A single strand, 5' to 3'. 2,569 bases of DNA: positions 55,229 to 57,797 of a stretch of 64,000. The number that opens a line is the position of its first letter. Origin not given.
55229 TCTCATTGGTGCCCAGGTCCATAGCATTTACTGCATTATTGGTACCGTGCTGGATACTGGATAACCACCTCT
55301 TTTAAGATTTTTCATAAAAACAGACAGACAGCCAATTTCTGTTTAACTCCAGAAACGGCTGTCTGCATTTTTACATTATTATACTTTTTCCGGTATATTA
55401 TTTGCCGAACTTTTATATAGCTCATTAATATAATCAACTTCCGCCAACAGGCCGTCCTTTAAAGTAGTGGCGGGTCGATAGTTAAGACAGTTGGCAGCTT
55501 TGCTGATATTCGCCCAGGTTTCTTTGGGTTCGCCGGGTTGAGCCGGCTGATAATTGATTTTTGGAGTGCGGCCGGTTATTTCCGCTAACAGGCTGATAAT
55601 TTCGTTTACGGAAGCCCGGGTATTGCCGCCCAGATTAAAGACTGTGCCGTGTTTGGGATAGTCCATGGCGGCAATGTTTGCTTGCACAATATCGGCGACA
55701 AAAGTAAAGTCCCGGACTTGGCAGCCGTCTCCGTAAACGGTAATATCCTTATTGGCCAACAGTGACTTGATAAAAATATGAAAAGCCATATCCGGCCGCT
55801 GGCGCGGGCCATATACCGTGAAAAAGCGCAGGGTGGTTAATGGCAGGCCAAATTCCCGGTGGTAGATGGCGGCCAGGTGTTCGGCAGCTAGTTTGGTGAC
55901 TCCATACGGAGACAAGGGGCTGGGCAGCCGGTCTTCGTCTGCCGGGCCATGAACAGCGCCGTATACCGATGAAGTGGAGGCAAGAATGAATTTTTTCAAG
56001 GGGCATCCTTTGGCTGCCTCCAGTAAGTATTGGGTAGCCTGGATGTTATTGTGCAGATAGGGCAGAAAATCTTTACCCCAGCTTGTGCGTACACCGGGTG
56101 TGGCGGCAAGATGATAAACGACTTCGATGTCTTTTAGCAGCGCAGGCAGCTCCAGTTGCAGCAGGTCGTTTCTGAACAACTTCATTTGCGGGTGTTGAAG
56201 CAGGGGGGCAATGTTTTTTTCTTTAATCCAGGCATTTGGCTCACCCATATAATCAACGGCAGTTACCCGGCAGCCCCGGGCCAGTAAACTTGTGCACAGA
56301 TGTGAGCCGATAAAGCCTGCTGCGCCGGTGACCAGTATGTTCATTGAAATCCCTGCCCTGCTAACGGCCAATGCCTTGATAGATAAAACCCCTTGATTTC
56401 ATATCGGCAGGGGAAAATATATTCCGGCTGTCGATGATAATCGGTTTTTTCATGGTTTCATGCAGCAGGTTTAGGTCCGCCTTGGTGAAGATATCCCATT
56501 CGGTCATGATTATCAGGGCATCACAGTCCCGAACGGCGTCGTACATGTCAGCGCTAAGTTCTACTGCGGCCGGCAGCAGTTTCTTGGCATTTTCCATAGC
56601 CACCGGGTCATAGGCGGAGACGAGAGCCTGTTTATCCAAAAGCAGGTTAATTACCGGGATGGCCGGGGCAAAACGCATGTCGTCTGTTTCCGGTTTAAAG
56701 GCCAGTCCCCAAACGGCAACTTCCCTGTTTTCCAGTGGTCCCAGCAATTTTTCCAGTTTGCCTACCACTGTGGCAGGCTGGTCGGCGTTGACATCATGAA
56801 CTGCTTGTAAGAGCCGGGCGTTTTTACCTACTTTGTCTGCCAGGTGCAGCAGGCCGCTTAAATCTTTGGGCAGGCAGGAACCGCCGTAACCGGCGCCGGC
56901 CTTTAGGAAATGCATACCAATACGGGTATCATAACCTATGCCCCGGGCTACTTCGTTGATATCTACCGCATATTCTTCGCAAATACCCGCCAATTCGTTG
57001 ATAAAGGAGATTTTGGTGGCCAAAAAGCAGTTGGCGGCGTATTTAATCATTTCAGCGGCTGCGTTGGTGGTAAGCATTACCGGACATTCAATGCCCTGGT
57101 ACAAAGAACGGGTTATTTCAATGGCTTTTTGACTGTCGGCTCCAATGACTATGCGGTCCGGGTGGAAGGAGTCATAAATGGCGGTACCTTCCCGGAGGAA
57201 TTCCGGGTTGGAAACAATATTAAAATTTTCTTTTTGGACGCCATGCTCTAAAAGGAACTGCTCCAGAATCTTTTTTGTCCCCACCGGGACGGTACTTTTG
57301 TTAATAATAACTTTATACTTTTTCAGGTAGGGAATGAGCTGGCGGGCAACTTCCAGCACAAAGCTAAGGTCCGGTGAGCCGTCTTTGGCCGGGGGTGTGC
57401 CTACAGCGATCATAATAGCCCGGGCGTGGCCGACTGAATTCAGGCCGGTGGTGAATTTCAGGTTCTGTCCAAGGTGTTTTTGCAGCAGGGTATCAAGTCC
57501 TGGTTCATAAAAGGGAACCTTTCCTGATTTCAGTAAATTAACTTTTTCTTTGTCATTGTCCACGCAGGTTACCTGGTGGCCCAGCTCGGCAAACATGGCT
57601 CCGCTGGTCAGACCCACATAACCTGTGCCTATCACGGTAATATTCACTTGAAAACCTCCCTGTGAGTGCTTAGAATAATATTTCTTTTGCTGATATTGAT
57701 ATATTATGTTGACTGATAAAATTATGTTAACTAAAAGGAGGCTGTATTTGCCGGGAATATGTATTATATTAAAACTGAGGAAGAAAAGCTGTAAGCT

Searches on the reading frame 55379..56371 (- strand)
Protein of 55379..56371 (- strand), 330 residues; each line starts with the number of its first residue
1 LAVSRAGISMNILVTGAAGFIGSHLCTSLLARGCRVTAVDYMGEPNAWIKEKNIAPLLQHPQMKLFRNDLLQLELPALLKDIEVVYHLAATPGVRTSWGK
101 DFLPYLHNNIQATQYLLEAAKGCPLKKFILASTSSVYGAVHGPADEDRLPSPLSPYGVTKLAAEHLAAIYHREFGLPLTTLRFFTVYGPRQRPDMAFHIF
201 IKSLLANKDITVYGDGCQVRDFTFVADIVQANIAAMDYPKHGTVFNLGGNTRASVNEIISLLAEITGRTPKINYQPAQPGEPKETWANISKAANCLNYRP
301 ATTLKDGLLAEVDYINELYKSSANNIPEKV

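Call 42: search_protein_families(library=pfam, proteins=[window:55379-56371:-], max_evalue=0.00001)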
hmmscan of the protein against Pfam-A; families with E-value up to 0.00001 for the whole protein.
window:55379-56371:- (330 aa): 7 families
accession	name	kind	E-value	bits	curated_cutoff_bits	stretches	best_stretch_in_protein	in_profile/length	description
PF01370.27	Epimerase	-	6.5e-56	189.9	20.9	1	12-248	1-240/240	NAD dependent epimerase/dehydratase family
PF16363.11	GDP_Man_Dehyd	-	2.4e-50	172.3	27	1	13-308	1-329/332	GDP-mannose 4,6 dehydratase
PF01073.25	3Beta_HSD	-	2.9e-14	53.2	22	1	13-236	1-229/280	3-beta hydroxysteroid dehydrogenase/isomerase family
PF07993.18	NAD_binding_4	-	4e-12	46.3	20.1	1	77-188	84-209/258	Male sterility protein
PF02719.21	Polysacc_synt_2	-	8.1e-12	45.4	20.2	1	12-271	1-252/293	Polysaccharide biosynthesis protein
PF04321.23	RmlD_sub_bind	-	3.7e-10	39.8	27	1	10-255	1-220/287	RmlD substrate binding domain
PF13460.12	NAD_binding_10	-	2.9e-07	31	27.2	1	16-182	1-142/184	NAD(P)H-binding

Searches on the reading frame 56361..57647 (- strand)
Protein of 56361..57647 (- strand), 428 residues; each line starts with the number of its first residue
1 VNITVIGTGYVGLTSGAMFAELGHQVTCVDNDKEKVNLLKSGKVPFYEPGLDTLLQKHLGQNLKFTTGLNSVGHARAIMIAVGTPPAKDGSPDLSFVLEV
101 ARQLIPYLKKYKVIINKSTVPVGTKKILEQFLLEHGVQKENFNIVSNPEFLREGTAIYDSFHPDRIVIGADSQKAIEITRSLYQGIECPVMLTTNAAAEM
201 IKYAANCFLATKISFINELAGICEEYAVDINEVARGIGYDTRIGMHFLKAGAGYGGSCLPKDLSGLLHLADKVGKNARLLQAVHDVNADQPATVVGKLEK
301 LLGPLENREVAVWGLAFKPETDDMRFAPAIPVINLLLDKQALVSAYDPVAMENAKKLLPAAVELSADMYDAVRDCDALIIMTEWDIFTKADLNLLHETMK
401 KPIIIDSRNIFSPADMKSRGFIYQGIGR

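Call 42: search_protein_families(library=pfam, proteins=[window:56361-57647:-], max_evalue=0.00001)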
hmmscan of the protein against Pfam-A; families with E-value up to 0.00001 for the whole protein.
window:56361-57647:- (428 aa): 4 families
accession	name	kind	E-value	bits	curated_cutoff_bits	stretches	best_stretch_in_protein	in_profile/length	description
PF03721.20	UDPG_MGDP_dh_N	-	2.7e-64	216.6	27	1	1-180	1-185/187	UDP-glucose/GDP-mannose dehydrogenase family, NAD binding domain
PF00984.24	UDPG_MGDP_dh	-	1e-35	122.2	25.4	1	197-288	2-93/94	UDP-glucose/GDP-mannose dehydrogenase family, central domain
PF03720.21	UDPG_MGDP_dh_C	-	2.3e-32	111.9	30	1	311-412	1-102/103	UDP-glucose/GDP-mannose dehydrogenase family, UDP binding domain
PF03446.21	NAD_binding_2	-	2.2e-06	28.2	21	0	2-137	1-112/161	NAD binding domain of 6-phosphogluconate dehydrogenase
